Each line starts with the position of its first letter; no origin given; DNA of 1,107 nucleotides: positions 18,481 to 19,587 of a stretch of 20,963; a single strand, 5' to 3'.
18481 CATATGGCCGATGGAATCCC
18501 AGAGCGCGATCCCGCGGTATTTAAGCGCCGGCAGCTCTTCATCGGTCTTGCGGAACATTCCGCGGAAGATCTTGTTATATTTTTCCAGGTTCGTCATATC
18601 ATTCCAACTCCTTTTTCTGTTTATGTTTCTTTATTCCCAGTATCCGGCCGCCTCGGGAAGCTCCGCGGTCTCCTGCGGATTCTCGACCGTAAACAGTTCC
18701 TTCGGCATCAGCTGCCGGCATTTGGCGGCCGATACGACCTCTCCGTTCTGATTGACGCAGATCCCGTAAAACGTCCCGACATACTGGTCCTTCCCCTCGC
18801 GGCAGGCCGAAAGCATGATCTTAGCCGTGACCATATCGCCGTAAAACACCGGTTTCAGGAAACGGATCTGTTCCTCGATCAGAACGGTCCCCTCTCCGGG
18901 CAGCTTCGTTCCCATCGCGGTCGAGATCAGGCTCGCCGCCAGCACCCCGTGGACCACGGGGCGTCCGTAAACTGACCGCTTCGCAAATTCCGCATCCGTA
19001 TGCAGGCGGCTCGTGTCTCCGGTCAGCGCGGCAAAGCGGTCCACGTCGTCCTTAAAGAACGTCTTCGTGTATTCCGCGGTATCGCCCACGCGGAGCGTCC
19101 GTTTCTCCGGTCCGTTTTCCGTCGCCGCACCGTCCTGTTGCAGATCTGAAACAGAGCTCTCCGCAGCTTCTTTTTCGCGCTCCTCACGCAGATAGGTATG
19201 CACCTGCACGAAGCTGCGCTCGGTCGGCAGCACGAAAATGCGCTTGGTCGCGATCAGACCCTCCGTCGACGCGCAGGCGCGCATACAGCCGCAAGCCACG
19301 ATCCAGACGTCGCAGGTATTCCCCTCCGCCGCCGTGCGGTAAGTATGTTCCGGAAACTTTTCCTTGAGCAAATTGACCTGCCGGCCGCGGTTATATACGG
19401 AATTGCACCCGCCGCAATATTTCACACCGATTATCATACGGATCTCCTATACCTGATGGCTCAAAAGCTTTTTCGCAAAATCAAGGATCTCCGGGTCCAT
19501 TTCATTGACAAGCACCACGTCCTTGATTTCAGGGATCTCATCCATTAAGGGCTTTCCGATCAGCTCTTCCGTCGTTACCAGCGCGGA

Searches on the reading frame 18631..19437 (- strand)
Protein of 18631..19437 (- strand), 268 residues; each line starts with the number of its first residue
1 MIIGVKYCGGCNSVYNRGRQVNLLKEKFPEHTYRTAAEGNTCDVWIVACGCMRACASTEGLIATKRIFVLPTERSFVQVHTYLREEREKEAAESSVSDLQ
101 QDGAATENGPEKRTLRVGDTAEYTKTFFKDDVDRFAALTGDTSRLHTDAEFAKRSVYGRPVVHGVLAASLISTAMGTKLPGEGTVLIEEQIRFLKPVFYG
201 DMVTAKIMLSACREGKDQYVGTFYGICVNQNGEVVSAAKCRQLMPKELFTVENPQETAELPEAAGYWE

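Call 4: search_protein_families(library=pfam, proteins=[window:18631-19437:-])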
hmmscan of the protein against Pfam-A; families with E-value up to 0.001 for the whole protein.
window:18631-19437:- (268 aa): 2 families
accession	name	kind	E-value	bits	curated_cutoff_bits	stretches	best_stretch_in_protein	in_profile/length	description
PF01575.25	MaoC_dehydratas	-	1.4e-17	63.8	27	1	122-220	13-112/123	MaoC like domain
PF13452.11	FAS1_DH_region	-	0.00022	21.8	22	1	127-235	14-129/132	FAS1-like, dehydratase domain region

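Call 7: search_protein_families(library=ncbifam, proteins=[window:18631-19437:-])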
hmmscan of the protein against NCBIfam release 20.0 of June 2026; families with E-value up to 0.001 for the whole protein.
window:18631-19437:- (268 aa): 4 families
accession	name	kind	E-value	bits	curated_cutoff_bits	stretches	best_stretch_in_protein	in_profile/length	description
NF006045.0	PRK08190.1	subfamily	5.8e-28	97.9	282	1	114-253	13-150/467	bifunctional enoyl-CoA hydratase/phosphate acetyltransferase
TIGR02278.1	PaaN-DH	equivalog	1.1e-11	43.8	562.8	1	113-237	526-655/664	phenylacetic acid degradation bifunctional protein PaaZ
NF040620.1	fused_HadA_HadB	exception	6e-06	25.9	350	0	185-238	78-131/329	fused (3R)-hydroxyacyl-ACP dehydratase subunits HadA/HadB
NF010246.0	PRK13693.1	equivalog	0.00011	22.1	203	1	115-207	9-102/142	(3R)-hydroxyacyl-ACP dehydratase subunit HadB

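Call 12: find_encoding_contigs(protein=window:18631-19437:-, flank=10000, max_places=8)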
Protein window:18631-19437:- (268 aa): 1 contig read that carries it; 1 place shown.
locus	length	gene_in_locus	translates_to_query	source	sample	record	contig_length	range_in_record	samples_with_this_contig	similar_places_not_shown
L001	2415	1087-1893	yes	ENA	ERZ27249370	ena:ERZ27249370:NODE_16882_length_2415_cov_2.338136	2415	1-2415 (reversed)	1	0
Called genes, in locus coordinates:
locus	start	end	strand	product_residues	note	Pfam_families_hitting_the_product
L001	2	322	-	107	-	?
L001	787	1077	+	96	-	PF01106:NifU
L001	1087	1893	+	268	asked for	PF27236:AF_0334, PF01575:MaoC_dehydratas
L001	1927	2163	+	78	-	-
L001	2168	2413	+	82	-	?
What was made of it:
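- Tried and rejected: An exact look-up of the MaoC-like protein gave only a 2.4-kb contig (call 12).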

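Call 13: find_homologous_proteins(query=window:18631-19437:-, max_evalue=1e-10)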
Query window:18631-19437:- (268 aa): 103 proteins with E <= 1e-10 among 1142 candidates.
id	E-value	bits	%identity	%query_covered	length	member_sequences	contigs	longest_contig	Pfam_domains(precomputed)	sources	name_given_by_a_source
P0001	1.7e-175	600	98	100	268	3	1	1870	PF27236.1,PF01575.26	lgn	-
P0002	2.1e-126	439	71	100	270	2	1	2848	PF13452.12,PF27236.1,PF01575.26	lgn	-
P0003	1.1e-124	433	68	100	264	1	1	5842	PF27236.1,PF01575.26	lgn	-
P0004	1.1e-124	433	69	100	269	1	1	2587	PF13452.12,PF27236.1,PF01575.26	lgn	-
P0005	2.1e-124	432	69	100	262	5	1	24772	PF13452.12,PF27236.1,PF01575.26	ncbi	-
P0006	4.1e-122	425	67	100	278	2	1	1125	PF13452.12,PF27236.1,PF01575.26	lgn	-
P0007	7.0e-122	424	68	100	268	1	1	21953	PF13452.12,PF27236.1,PF01575.26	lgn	-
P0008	6.7e-119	414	66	100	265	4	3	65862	PF27236.1,PF01575.26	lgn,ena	-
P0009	1.4e-118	413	69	100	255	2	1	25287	PF27236.1,PF01575.26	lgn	-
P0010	1.6e-116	406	67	100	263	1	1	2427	PF13452.12,PF27236.1,PF01575.26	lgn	-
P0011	6.3e-114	398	64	98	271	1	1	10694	PF13452.12,PF27236.1,PF01575.26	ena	-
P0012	4.1e-113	395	67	100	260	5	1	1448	PF27236.1,PF01575.26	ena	-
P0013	8.8e-111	387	65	100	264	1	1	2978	PF27236.1,PF01575.26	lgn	-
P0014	9.6e-111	387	66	98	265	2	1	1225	PF13452.12,PF27236.1,PF01575.26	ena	-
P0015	2.1e-110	386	65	100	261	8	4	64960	PF27236.1,PF01575.26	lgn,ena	-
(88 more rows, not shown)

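Call 15: find_related_loci(query=A1, collection=genome_contigs, flank=10000)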
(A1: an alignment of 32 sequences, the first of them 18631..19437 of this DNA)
Query A1 (268 aa) in genome_contigs; peptide patterns used: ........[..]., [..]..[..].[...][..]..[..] (x = any residue, [..] = any of these).
599 stretches matched a pattern (row limit reached: there are more); 433 encode a relative of the query (tblastn E <= 1e-3); the best 80 are kept; 80 distinct loci.
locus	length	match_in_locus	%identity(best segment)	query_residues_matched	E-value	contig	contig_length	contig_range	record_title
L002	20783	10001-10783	70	1-267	2e-131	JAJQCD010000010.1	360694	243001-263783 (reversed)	MAG: Clostridiales bacterium isolate C.6_2 NODE_1_length_360694_cov_12.957390, whole genome shotgun sequence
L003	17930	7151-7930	69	1-268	5e-123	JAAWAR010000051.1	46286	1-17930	MAG: Lachnospiraceae bacterium isolate ABMPRH_140_2 k141_595378, whole genome shotgun sequence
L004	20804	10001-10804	62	1-267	2e-116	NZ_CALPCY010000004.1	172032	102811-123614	Otoolea muris strain DSM 111138 NODE_4_length_172032_cov_143.685357, whole genome shotgun sequence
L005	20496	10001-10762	65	1-255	1e-108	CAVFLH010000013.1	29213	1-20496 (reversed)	uncultured Eubacteriales bacterium isolate H07649-L1_cleanbin_000019 genome assembly, contig: Spades_H07649-L1_contig_74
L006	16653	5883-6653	62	1-265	3e-108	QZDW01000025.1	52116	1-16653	Bacterium 1XD42-76 strain 1XD42-76 Scaffold25_1, whole genome shotgun sequence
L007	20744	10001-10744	63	1-249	9e-105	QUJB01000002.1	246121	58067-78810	Clostridium sp. AM30-24 AM30-24.Scaf2, whole genome shotgun sequence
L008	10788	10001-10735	50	1-249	6e-81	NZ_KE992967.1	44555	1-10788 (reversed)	[Clostridium] symbiosum ATCC 14940 Scaffold452, whole genome shotgun sequence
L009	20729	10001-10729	50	1-251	5e-77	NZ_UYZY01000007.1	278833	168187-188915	Clostridium transplantifaecale strain Marseille-P8228, whole genome shotgun sequence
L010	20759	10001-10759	48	1-252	4e-77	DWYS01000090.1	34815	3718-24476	MAG TPA_asm: Candidatus Enterocloster faecavium isolate CHK188-4685 CHK188__C130078_L34815_SAMEA5754832, whole genome sh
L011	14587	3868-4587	48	1-253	8e-77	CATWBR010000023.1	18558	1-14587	MAG TPA_asm: uncultured Clostridium sp. isolate ERR10960871_bin.19_MetaWRAP_v1.3_MAG genome assembly, contig: ERZ1853438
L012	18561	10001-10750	63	1-251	1e-105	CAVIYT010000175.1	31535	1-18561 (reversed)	Paludibacteraceae bacterium isolate G02630-L1_cleanbin_000017 genome assembly, contig: Spades_G02630-L1_contig_621, whol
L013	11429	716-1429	44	1-256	3e-67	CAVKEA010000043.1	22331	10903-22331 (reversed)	bacterium isolate H07687-L1_cleanbin_000003 genome assembly, contig: Spades_H07687-L1_contig_1659, whole genome shotgun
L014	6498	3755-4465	43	1-255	2e-66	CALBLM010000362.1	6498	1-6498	MAG TPA_asm: uncultured Megasphaera sp. isolate SRR1747059_bin.63_CONCOCT_v1.1_MAG genome assembly, contig: ERZ808291.26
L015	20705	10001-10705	44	1-253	3e-66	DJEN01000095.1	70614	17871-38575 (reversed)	MAG TPA_asm: Megasphaera sp. UBA5897 UBA5897_contig_1952, whole genome shotgun sequence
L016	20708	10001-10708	42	1-252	6e-65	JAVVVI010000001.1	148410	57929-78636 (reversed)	MAG: Lachnospiraceae bacterium isolate CGS10Y2-bin75 NODE_65_length_148410_cov_14.429463, whole genome shotgun sequence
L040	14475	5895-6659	43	1-260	5e-63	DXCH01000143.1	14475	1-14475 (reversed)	MAG TPA_asm: Candidatus Eubacterium avistercoris isolate CHK192-9172 CHK192__C98862_L14475_SAMEA5754836, whole genome sh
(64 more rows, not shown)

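Call 21: search_protein_families(library=pfam, proteins=[L003:498-1958:-, L003:2158-3519:-, L003:3556-4866:-, L003:4976-6424:-, L004:3140-4555:-, L004:1734-3131:+, L004:180-1625:+, L015:16743-18218:+, L040:3956-5425:-])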
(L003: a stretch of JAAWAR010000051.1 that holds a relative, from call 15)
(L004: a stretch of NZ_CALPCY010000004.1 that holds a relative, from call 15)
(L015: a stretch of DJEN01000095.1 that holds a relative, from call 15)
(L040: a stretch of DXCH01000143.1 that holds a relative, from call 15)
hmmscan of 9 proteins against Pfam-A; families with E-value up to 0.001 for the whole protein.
L003:498-1958:- (486 aa): 11 families
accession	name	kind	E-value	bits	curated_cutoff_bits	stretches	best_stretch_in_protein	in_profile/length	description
PF00158.32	Sigma54_activat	-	5.5e-71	238.1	20.2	1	169-337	1-168/168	Sigma-54 interaction domain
PF25601.1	AAA_lid_14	-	1.5e-22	79.7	27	1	342-421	1-81/87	AAA+ ATPase lid domain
PF14532.12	Sigma54_activ_2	-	1e-18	68.3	25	1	174-341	5-138/138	Sigma-54 interaction domain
PF13426.13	PAS_9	-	1.2e-11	45.2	27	1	38-134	2-103/103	PAS domain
PF00989.32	PAS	-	3.8e-10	40.2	22.6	1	28-132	2-113/113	PAS fold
PF07728.20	AAA_5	-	5.6e-07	30.1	22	1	193-314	2-125/139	AAA domain (dynein-related subfamily)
PF18024.7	HTH_50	-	7.6e-06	26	27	1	431-475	3-47/50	Helix-turn-helix domain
PF08448.16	PAS_4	-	2.5e-05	24.9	23.1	1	34-137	2-110/110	PAS fold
PF02954.25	HTH_8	-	0.00017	21.7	22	1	436-475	2-42/42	Bacterial regulatory protein, Fis family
PF07724.20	AAA_2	-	0.00022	21.7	27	1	192-321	5-134/166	AAA domain (Cdc48 subfamily)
PF00004.35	AAA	-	0.00023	22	21.2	0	193-316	1-112/131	ATPase family associated with various cellular activities (AAA)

L003:2158-3519:- (453 aa): 0 families

L003:3556-4866:- (436 aa): 2 families
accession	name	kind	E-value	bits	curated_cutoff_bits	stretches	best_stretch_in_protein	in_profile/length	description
PF13336.12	AcetylCoA_hyd_C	-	4.7e-68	228.4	23.7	1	274-425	1-152/154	Acetyl-CoA hydrolase/transferase C-terminal domain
PF02550.21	AcetylCoA_hydro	-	1.3e-26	94.3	24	1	4-185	2-193/198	Acetyl-CoA hydrolase/transferase N-terminal domain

L003:4976-6424:- (482 aa): 2 families
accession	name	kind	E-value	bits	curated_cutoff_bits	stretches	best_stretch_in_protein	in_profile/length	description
PF11794.13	HpaB_N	-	3.6e-108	361.7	35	1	4-273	1-270/270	4-hydroxyphenylacetate 3-hydroxylase N terminal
PF03241.18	HpaB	-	1.4e-75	253.3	25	1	281-478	2-201/202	4-hydroxyphenylacetate 3-hydroxylase C terminal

L004:3140-4555:- (471 aa): 10 families
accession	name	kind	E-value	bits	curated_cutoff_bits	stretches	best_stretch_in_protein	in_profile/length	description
PF00158.32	Sigma54_activat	-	9e-71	237.4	20.2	1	159-325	3-168/168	Sigma-54 interaction domain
PF25601.1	AAA_lid_14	-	2.6e-20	72.4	27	1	330-408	1-80/87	AAA+ ATPase lid domain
PF14532.12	Sigma54_activ_2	-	1.2e-17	64.9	25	1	172-329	15-138/138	Sigma-54 interaction domain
PF13426.13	PAS_9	-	1.7e-09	38.3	27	1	26-122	2-103/103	PAS domain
PF00989.32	PAS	-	3.6e-09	37.1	22.6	1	16-120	2-113/113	PAS fold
PF07728.20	AAA_5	-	6.4e-07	29.9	22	1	181-306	2-130/139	AAA domain (dynein-related subfamily)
PF08448.16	PAS_4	-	2.1e-06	28.4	23.1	1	22-125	2-110/110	PAS fold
PF18024.7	HTH_50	-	2.5e-06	27.5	27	1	418-463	2-47/50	Helix-turn-helix domain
PF02954.25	HTH_8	-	2.3e-05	24.5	22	1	424-463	2-42/42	Bacterial regulatory protein, Fis family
PF00004.35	AAA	-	0.00026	21.9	21.2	1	181-304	1-112/131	ATPase family associated with various cellular activities (AAA)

L004:1734-3131:+ (465 aa): 4 families
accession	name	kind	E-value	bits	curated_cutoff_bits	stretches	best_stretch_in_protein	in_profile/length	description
PF04963.19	Sigma54_CBD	-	2e-54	184.6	22.9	1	107-289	8-185/185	Sigma-54 factor, core binding domain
PF04552.19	Sigma54_DBD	-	3.9e-50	170.1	22.8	1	303-462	2-159/160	Sigma-54, DNA binding domain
PF00309.25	Sigma54_AID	-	1.5e-12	47.6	23.8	1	11-55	2-46/46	Sigma-54 factor, Activator interacting domain (AID)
PF13443.12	HTH_26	-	0.00023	21.8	22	0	349-374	9-34/63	Cro/C1-type HTH DNA-binding domain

L004:180-1625:+ (481 aa): 2 families
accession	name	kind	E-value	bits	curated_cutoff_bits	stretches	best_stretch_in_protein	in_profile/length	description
PF09818.15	ABC_ATPase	-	7.2e-119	396.4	23.2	1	12-275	2-265/283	P-loop domain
PF21117.3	MRB1590_C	-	1.4e-22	80.7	27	1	384-480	1-97/102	MRB1590 C-terminal domain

L015:16743-18218:+ (492 aa): 14 families
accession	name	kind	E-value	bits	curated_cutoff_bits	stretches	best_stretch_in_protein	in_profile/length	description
PF00158.32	Sigma54_activat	-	3.3e-70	235.6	20.2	1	165-331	2-167/168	Sigma-54 interaction domain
PF25601.1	AAA_lid_14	-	2.1e-20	72.8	27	1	337-410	1-75/87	AAA+ ATPase lid domain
PF14532.12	Sigma54_activ_2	-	6.9e-18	65.7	25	1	182-336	18-138/138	Sigma-54 interaction domain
PF00989.32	PAS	-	7.1e-13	49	22.6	1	23-127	1-112/113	PAS fold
PF13426.13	PAS_9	-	2.3e-12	47.5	27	1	34-130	2-103/103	PAS domain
PF07728.20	AAA_5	-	4.1e-08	33.8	22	1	188-309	2-125/139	AAA domain (dynein-related subfamily)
PF08448.16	PAS_4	-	2.5e-07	31.3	23.1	1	30-130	2-107/110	PAS fold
PF02954.25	HTH_8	-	2.5e-07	30.8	22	1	444-482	3-42/42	Bacterial regulatory protein, Fis family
PF00004.35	AAA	-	3.8e-06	27.8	21.2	1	188-307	1-110/131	ATPase family associated with various cellular activities (AAA)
PF18024.7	HTH_50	-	4e-06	26.9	27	1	437-483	2-48/50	Helix-turn-helix domain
PF13188.13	PAS_8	-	1.3e-05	25.3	21.8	1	23-68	1-43/65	PAS domain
PF07724.20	AAA_2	-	6.6e-05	23.4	27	1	187-316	5-134/166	AAA domain (Cdc48 subfamily)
PF01078.27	Mg_chelatase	-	9.6e-05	22.3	20.3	0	240-306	89-157/207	Magnesium chelatase, subunit ChlI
PF05496.18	RuvB_N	-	0.00029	21.1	27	0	104-172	61-135/159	Holliday junction DNA helicase RuvB P-loop domain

L040:3956-5425:- (490 aa): 11 families
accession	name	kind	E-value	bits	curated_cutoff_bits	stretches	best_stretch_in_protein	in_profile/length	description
PF00158.32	Sigma54_activat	-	3.9e-71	238.6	20.2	1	176-344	1-168/168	Sigma-54 interaction domain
PF25601.1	AAA_lid_14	-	2.8e-22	78.8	27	1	349-419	1-72/87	AAA+ ATPase lid domain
PF14532.12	Sigma54_activ_2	-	7.4e-17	62.3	25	1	194-348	18-138/138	Sigma-54 interaction domain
PF00989.32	PAS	-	1.2e-09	38.6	22.6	1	38-139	4-112/113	PAS fold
PF13426.13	PAS_9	-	1.5e-09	38.4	27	1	46-142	2-103/103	PAS domain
PF07728.20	AAA_5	-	8.1e-06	26.3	22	1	200-320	2-124/139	AAA domain (dynein-related subfamily)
PF18024.7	HTH_50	-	1.1e-05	25.4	27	1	439-482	3-46/50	Helix-turn-helix domain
PF07724.20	AAA_2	-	4.6e-05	23.9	27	1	199-299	5-105/166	AAA domain (Cdc48 subfamily)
PF02954.25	HTH_8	-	5.6e-05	23.2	22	1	444-482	2-41/42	Bacterial regulatory protein, Fis family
PF00004.35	AAA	-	0.00011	23.1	21.2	1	200-324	1-117/131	ATPase family associated with various cellular activities (AAA)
PF13188.13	PAS_8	-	0.00044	20.5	21.8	0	37-85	3-48/65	PAS domain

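Call 33: search_protein_families(library=pfam, proteins=[L002:7772-9253:-, L002:7309-7671:-, L002:6215-6814:-, L002:5484-6179:-, L002:4200-5315:-, L002:991-2301:-])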
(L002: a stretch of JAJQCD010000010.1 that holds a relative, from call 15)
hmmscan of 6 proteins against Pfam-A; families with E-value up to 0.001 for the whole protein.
L002:7772-9253:- (493 aa): 0 families

L002:7309-7671:- (120 aa): 1 family
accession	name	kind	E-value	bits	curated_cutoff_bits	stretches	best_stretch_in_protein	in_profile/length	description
PF04023.20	FeoA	-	3.5e-08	33.9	23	1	3-69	2-70/74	FeoA domain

L002:6215-6814:- (199 aa): 0 families

L002:5484-6179:- (231 aa): 0 families

L002:4200-5315:- (371 aa): 3 families
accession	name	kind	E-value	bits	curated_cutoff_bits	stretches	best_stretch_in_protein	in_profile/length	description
PF25137.1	ADH_Fe_C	-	2.3e-41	142.1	27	1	177-369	2-192/194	Fe-containing alcohol dehydrogenase family, C-terminal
PF00465.25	Fe-ADH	-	1.1e-27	97.1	31.3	1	46-164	51-167/168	Iron-containing alcohol dehydrogenase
PF13685.12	Fe-ADH_2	-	2.4e-05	24.8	28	1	68-105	64-101/149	Iron-containing alcohol dehydrogenase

L002:991-2301:- (436 aa): 2 families
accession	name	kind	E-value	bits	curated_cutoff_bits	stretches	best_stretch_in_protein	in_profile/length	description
PF13336.12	AcetylCoA_hyd_C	-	5e-67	225.1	23.7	1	274-425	1-152/154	Acetyl-CoA hydrolase/transferase C-terminal domain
PF02550.21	AcetylCoA_hydro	-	7.1e-25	88.6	24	1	9-182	7-190/198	Acetyl-CoA hydrolase/transferase N-terminal domain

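Call 49: find_homologous_proteins(query=L003:498-1916:-, max_evalue=1e-30)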
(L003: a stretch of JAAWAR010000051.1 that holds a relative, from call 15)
Query L003:498-1916:- (472 aa): 8000 proteins with E <= 1e-30 among 8000 candidates; the best 120 are listed.
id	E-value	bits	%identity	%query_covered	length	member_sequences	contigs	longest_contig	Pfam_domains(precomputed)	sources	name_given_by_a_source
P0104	0.0e+0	1040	100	100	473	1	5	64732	PF13426.14,PF00158.33,PF25601.2,PF18024.8,PF08448.17,PF00989.32,PF14532.13,PF07728.21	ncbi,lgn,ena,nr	ncbi:MAG: sigma 54-interacting transcriptional regulator [Lachnospiraceae bacterium]|nr:sigma 54-int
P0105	1.1e-255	866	85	99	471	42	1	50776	PF13426.14,PF00158.33,PF25601.2,PF18024.8,PF08448.17,PF00989.32,PF14532.13,PF07728.21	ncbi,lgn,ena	-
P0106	4.8e-250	848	80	99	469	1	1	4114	PF13426.14,PF00158.33,PF25601.2,PF02954.26,PF18024.8,PF08448.17,PF00989.32,PF14532.13,PF07728.21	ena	-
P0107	3.6e-247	838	81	98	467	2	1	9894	PF13426.14,PF00158.33,PF25601.2,PF02954.26,PF18024.8,PF08448.17,PF00989.32,PF14532.13,PF07728.21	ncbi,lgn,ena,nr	ncbi:MAG: sigma 54-interacting transcriptional regulator [Lachnospiraceae bacterium]|nr:sigma 54-int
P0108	1.1e-246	837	80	98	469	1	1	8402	PF13426.14,PF00158.33,PF25601.2,PF02954.26,PF18024.8,PF08448.17,PF00989.32,PF14532.13,PF07728.21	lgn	-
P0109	1.1e-244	830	81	96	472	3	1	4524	PF13426.14,PF00158.33,PF25601.2,PF02954.26,PF18024.8,PF08448.17,PF00989.32,PF14532.13,PF07728.21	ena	-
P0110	1.0e-241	820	79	98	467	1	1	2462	PF13426.14,PF00158.33,PF25601.2,PF02954.26,PF18024.8,PF08448.17,PF00989.32,PF14532.13,PF07728.21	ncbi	-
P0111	3.5e-241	818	79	98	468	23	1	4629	PF13426.14,PF00158.33,PF25601.2,PF02954.26,PF08448.17,PF00989.32,PF14532.13,PF07728.21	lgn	-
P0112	5.2e-240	815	79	98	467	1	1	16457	PF13426.14,PF00158.33,PF25601.2,PF02954.26,PF18024.8,PF08448.17,PF00989.32,PF14532.13,PF07728.21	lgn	-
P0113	1.6e-239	813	80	96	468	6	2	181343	PF13426.14,PF00158.33,PF25601.2,PF18024.8,PF00989.32,PF14532.13,PF07728.21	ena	-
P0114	2.4e-239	812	79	99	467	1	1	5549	PF13426.14,PF00158.33,PF25601.2,PF02954.26,PF18024.8,PF08448.17,PF00989.32,PF14532.13,PF07728.21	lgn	-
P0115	4.2e-239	812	79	96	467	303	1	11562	PF13426.14,PF00158.33,PF25601.2,PF02954.26,PF18024.8,PF08448.17,PF00989.32,PF14532.13,PF07728.21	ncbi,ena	-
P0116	1.3e-238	810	79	97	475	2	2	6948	PF13426.14,PF00158.33,PF25601.2,PF02954.26,PF18024.8,PF00989.32,PF14532.13,PF07728.21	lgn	-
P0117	5.3e-238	808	78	100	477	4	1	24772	PF13426.14,PF00158.33,PF25601.2,PF18024.8,PF08448.17,PF00989.32,PF14532.13,PF07728.21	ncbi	-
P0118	1.8e-237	806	79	96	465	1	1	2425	PF13426.14,PF00158.33,PF25601.2,PF18024.8,PF00004.36,PF00989.32,PF14532.13,PF07728.21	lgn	-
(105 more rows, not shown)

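Call 50: find_encoding_contigs(protein=P0106, flank=10000, max_places=3)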
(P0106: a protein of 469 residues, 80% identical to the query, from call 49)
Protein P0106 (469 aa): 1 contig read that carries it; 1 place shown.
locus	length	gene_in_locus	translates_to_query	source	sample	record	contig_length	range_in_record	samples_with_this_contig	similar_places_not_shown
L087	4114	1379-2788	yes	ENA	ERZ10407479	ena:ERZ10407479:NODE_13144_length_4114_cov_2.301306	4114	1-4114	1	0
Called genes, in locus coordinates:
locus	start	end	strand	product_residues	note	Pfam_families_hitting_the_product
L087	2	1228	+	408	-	?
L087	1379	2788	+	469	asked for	PF00989:PAS, PF08448:PAS_4 (weak), PF13426:PAS_9, PF00158:Sigma54_activat, PF14532:Sigma54_activ_2, PF07728:AAA_5 (weak), PF25601:AAA_lid_14, PF18024:HTH_50 (weak), +1 more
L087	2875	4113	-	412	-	?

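Call 51: find_encoding_contigs(protein=P0109, flank=10000, max_places=3)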
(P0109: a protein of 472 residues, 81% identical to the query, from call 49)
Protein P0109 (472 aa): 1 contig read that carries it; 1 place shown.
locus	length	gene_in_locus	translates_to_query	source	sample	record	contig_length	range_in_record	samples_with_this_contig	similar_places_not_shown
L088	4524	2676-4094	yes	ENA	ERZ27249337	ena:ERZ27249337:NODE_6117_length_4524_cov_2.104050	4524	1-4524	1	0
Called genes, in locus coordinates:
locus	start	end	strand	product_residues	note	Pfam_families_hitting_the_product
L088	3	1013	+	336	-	?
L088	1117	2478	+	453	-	-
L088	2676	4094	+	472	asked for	PF00989:PAS, PF13426:PAS_9, PF00158:Sigma54_activat, PF14532:Sigma54_activ_2, PF07728:AAA_5 (weak), PF25601:AAA_lid_14, PF02954:HTH_8 (weak), PF18024:HTH_50 (weak), +1 more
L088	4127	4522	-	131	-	?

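Call 54: search_protein_families(library=ncbifam, proteins=[L088:1117-2478:+, L088:2676-4094:+], max_evalue=0.1)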
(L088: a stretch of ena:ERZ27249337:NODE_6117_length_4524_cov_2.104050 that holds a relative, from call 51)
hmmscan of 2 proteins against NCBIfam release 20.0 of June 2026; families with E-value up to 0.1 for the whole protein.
L088:1117-2478:+ (453 aa): 0 families

L088:2676-4094:+ (472 aa): 42 families (the best 25 are shown)
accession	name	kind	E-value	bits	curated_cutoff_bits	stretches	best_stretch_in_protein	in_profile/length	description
NF041552.1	TF_PrdR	equivalog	2.9e-122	408.9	795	1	13-461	133-576/577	sigma-54 dependent transcriptional regulator PrdR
TIGR01817.1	nifA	equivalog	1.9e-100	337.2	528.85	1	124-398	165-440/534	nif-specific transcriptional activator NifA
TIGR02915.1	PEP_resp_reg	equivalog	1.3e-98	330.8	502.6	1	140-459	126-440/445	PEP-CTERM-box response regulator transcription factor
NF003451.0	PRK05022.1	equivalog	1.6e-96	324.1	476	1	123-461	166-508/512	nitric oxide reductase transcriptional regulator NorR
NF049963.1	RespRegFlgRCampy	domain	3.4e-91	306.3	750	1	151-404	132-382/429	fla regulon two-component system response regulator FlgR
NF038308.1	RNA_repair_RtcR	equivalog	5.1e-89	299.5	650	1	149-409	176-445/530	RNA repair transcriptional activator RtcR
NF008469.0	PRK11361.1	equivalog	8.9e-88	295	714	1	121-462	111-455/461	acetoacetate metabolism transcriptional regulator AtoC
NF050807.1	TransRegFlbDCaul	equivalog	3.1e-86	290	750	1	149-429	114-405/454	sigma-54-dependent transcriptional regulator FlbD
TIGR02329.1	propionate_PrpR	equivalog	8.8e-85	285.3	499.2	1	105-459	171-525/526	propionate catabolism operon regulatory protein PrpR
TIGR01818.1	ntrC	equivalog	1.4e-84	284.5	558.6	1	118-437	102-419/463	nitrogen regulation protein NR(I)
NF011958.0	PRK15429.1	equivalog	6.8e-83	279.5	830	1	110-462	341-685/692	formate hydrogenlyase transcriptional activator FlhA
NF041906.1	V4R_TF_MobR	exception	2.5e-81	273.8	999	1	159-460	238-543/544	phenol degradation transcriptional regulator MobR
NF011953.0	PRK15424.1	equivalog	3.4e-80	270.2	703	1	147-462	213-535/538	propionate catabolism operon regulatory protein PrpR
TIGR02974.1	phageshock_pspF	equivalog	7.6e-79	265.4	443.55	1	164-403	10-250/336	phage shock protein operon transcriptional activator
NF008085.0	PRK10820.1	equivalog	5.2e-78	262.9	576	1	144-468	195-517/520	transcriptional regulator TyrR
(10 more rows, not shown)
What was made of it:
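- Closest known: Other clostridial sigma-54 fermentation regulators. Same: PrdR is the best NCBIfam match of the window species' EBP (409 bits, call 54).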
